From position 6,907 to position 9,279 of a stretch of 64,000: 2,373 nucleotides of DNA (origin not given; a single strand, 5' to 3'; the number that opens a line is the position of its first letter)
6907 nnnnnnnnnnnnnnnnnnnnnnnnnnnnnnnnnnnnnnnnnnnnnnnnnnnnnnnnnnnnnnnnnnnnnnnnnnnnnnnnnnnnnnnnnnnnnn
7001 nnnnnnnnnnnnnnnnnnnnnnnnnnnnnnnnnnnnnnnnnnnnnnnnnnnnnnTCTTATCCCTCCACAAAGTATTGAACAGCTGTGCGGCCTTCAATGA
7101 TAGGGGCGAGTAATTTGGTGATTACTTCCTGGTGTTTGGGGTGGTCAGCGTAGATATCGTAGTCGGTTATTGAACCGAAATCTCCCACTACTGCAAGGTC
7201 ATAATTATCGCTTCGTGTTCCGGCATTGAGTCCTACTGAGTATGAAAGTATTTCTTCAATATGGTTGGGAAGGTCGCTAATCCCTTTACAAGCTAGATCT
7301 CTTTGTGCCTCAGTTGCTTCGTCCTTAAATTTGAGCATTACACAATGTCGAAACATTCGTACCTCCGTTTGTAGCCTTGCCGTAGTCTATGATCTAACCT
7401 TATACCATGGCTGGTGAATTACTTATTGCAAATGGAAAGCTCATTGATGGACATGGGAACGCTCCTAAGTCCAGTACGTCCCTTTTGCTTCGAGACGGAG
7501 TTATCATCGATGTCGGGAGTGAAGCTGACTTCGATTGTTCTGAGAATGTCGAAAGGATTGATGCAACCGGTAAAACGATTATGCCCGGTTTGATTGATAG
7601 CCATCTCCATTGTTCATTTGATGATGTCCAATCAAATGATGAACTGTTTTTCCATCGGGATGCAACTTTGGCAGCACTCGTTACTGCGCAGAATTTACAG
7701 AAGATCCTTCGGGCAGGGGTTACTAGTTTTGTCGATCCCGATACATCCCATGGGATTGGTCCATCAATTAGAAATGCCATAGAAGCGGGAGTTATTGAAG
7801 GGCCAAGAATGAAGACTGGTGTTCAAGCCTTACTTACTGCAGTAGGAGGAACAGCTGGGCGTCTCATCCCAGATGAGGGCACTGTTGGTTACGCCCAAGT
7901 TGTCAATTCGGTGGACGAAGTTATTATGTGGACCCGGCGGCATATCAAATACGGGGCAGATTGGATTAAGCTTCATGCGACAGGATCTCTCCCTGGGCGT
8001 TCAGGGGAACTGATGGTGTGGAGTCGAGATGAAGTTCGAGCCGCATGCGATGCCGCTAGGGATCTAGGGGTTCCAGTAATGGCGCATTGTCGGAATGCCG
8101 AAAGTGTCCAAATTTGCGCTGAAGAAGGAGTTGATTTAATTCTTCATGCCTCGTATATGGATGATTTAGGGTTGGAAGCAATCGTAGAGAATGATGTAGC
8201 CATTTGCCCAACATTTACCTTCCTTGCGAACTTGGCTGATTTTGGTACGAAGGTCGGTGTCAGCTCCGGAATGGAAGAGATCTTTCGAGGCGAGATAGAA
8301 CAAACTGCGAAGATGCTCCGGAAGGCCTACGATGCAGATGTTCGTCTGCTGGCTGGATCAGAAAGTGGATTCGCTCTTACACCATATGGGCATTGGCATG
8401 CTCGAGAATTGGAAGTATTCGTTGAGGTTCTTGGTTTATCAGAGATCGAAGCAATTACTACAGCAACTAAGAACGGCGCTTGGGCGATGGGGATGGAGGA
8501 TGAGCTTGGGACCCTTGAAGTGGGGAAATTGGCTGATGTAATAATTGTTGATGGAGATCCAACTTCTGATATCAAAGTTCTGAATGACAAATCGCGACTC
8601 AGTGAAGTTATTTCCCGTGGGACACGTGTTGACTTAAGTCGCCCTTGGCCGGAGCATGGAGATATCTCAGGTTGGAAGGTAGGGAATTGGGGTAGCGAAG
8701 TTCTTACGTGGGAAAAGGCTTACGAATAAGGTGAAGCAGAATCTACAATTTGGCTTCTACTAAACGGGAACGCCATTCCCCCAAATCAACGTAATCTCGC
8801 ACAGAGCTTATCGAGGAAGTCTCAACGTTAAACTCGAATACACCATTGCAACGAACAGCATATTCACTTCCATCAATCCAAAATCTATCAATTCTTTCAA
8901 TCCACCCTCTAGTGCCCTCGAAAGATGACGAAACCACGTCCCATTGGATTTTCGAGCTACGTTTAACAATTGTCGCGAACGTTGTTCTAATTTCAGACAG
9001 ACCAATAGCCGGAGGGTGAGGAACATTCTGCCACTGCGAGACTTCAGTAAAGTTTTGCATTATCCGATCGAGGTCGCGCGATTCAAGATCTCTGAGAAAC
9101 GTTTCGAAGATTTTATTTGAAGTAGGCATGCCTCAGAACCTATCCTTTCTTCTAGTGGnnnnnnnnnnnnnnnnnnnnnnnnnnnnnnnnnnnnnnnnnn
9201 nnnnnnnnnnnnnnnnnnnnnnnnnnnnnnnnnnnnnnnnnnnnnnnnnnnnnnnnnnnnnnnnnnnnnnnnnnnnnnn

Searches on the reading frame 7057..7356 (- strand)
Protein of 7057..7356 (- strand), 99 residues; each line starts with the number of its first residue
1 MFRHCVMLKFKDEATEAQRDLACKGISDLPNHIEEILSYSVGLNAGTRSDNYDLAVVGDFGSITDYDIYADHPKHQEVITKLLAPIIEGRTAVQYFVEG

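Call 48: search_protein_families(library=pfam, proteins=[window:7057-7356:-], max_evalue=0.001)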
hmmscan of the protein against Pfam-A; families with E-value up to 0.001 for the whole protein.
window:7057-7356:- (99 aa): 1 family
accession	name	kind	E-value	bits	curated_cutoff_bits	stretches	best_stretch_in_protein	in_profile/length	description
PF07876.18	Dabb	-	8.6e-22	78.1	25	1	3-96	2-95/96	Stress responsive A/B Barrel Domain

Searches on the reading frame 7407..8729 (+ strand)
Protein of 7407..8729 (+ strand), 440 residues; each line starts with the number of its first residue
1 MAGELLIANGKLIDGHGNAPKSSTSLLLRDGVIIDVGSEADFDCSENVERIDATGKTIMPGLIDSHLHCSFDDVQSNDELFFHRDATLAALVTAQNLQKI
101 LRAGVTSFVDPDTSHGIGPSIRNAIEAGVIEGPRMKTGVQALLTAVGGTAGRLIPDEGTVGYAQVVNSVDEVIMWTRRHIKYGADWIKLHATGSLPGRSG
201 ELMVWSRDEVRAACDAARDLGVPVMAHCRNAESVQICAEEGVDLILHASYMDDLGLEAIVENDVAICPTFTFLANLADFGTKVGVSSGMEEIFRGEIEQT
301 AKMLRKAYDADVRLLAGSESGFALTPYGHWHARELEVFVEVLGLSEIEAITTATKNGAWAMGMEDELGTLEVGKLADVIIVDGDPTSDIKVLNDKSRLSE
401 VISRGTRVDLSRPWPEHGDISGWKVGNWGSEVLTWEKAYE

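Call 4: search_protein_families(library=pfam, proteins=[window:7407-8729:+], max_evalue=0.01)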
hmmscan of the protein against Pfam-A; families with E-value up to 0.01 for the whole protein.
window:7407-8729:+ (440 aa): 3 families
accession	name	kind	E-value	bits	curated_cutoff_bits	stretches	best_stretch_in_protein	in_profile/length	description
PF01979.26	Amidohydro_1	-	7.2e-33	114.7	25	1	57-408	1-345/345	Amidohydrolase family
PF07969.17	Amidohydro_3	-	7.2e-17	62.4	29.7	2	183-407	229-470/472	Amidohydrolase family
PF01026.27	TatD_DNase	-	0.0022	17.9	27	0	211-266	112-155/253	TatD related DNase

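Call 5: search_protein_families(library=ncbifam, proteins=[window:7407-8729:+], max_evalue=0.01)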
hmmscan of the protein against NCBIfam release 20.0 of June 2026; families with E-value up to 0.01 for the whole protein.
window:7407-8729:+ (440 aa): 65 families (the best 25 are shown)
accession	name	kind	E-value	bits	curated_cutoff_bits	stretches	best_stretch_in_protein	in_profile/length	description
NF051886.1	XaaProDiPepCaul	equivalog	1.3e-60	205.5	500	1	10-395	5-387/398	Xaa-Pro dipeptidase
TIGR01224.1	hutI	equivalog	1.4e-17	63.6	298.15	2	23-77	3-57/377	imidazolonepropionase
NF006056.0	PRK08204.1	subfamily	1.5e-16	60.3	391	2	4-69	4-67/449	hypothetical protein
NF005557.0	PRK07228.1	equivalog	1e-14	54.1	522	2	349-401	342-393/445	5'-deoxyadenosine deaminase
NF006689.0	PRK09237.1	equivalog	1.5e-14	53.4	371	2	4-114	4-95/383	amidohydrolase/deacetylase family metallohydrolase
NF009060.0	PRK12394.1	equivalog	2.4e-12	46.3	442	2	2-74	2-70/381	metallo-dependent hydrolase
NF011990.0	PRK15446.2-6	subfamily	7.7e-12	44.6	233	2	348-386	330-368/390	alpha-D-ribose 1-methylphosphonate 5-triphosphate diphosphatase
NF006549.0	PRK09045.1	equivalog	3.5e-11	42.4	540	1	346-398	343-395/444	TRZ/ATZ family hydrolase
TIGR02967.1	guan_deamin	equivalog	5.3e-11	42.1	375.4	2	344-395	323-374/401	guanine deaminase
NF006679.0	PRK09228.1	subfamily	8.5e-11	41.2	351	2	344-394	348-398/433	guanine deaminase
TIGR00221.1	nagA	equivalog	2.7e-10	39.8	225.65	2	24-109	22-95/380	N-acetylglucosamine-6-phosphate deacetylase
NF011989.0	PRK15446.2-5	equivalog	3.1e-10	39.4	565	1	21-88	18-82/385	alpha-D-ribose 1-methylphosphonate 5-triphosphate diphosphatase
NF006845.0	PRK09357.2-6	equivalog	5.4e-10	38.5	728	1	5-69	3-64/428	dihydroorotase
TIGR03121.1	one_C_dehyd_A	equivalog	9.7e-10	37.3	392.75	1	5-70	2-63/556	formylmethanofuran dehydrogenase subunit A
TIGR02033.1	D-hydantoinase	equivalog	1.4e-09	37.5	393.25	1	6-87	2-80/454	dihydropyrimidinase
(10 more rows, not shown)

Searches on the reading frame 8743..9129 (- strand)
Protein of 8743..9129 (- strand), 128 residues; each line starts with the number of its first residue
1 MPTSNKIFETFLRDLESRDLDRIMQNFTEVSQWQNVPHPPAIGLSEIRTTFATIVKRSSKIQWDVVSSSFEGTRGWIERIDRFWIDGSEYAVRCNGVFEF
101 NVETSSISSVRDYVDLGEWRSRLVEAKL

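Call 4: search_protein_families(library=pfam, proteins=[window:8743-9129:-], max_evalue=0.01)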
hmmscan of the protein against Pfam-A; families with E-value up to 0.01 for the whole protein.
window:8743-9129:- (128 aa): 2 families
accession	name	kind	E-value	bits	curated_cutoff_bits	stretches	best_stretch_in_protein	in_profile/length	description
PF12680.13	SnoaL_2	-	2.2e-06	28.6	27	1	9-100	2-94/102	SnoaL-like domain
PF07858.18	LEH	-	1.4e-05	25.8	24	1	5-116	4-113/122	Limonene-1,2-epoxide hydrolase catalytic domain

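Call 5: search_protein_families(library=ncbifam, proteins=[window:8743-9129:-], max_evalue=0.01)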
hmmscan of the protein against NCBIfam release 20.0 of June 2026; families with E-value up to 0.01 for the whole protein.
window:8743-9129:- (128 aa): 0 families

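Call 69: search_solved_structures(query=window:8743-9129:-, max_evalue=1, show_alignments=3)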
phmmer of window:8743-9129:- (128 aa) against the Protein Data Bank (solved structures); distinct sequences matched with E-value up to 1: 19.
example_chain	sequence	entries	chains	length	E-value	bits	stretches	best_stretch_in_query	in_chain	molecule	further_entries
5aih_A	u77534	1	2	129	1e-08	38.5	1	8-123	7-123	LIMONENE-1,2-EPOXIDE HYDROLASE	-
5aii_A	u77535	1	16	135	1.2e-08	38.2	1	8-123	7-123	LIMONENE-1,2-EPOXIDE HYDROLASE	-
5cf2_A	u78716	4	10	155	2.4e-08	37.2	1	5-121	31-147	Limonene-1,2-epoxide hydrolase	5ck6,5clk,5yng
4r9k_A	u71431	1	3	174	8.7e-08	35.4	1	5-121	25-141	Limonene-1,2-epoxide hydrolase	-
5jpp_A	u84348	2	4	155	1e-07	35.2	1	5-119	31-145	limonene epoxide hydrolase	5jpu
1nww_A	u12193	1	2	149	1.4e-07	34.8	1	5-121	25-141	Limonene-1,2-epoxide hydrolase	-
1nu3_A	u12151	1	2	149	1.4e-07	34.8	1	5-121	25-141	limonene-1,2-epoxide hydrolase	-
5aif_A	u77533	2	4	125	2.6e-07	33.9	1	10-121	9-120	LIMONENE-1,2-EPOXIDE HYDROLASE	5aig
4xby_C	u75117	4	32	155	3.1e-07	33.6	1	5-121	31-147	Limonene-1,2-epoxide hydrolase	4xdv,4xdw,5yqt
5cf1_A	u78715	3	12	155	3.3e-07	33.5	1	5-121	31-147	Limonene-1,2-epoxide hydrolase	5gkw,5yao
4xbt_A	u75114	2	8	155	3.6e-07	33.4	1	5-119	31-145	Limonene-1,2-epoxide hydrolase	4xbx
4r9l_A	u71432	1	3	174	4.5e-07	33.1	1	5-121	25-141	Limonene-1,2-epoxide hydrolase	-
7vx2_A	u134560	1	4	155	6.1e-07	32.7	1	5-121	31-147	Limonene-1,2-epoxide hydrolase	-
7vwm_A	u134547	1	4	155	2.9e-06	30.5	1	5-121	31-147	Limonene-1,2-epoxide hydrolase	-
7vwd_A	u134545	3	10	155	2.9e-06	30.5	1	5-121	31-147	Limonene-1,2-epoxide hydrolase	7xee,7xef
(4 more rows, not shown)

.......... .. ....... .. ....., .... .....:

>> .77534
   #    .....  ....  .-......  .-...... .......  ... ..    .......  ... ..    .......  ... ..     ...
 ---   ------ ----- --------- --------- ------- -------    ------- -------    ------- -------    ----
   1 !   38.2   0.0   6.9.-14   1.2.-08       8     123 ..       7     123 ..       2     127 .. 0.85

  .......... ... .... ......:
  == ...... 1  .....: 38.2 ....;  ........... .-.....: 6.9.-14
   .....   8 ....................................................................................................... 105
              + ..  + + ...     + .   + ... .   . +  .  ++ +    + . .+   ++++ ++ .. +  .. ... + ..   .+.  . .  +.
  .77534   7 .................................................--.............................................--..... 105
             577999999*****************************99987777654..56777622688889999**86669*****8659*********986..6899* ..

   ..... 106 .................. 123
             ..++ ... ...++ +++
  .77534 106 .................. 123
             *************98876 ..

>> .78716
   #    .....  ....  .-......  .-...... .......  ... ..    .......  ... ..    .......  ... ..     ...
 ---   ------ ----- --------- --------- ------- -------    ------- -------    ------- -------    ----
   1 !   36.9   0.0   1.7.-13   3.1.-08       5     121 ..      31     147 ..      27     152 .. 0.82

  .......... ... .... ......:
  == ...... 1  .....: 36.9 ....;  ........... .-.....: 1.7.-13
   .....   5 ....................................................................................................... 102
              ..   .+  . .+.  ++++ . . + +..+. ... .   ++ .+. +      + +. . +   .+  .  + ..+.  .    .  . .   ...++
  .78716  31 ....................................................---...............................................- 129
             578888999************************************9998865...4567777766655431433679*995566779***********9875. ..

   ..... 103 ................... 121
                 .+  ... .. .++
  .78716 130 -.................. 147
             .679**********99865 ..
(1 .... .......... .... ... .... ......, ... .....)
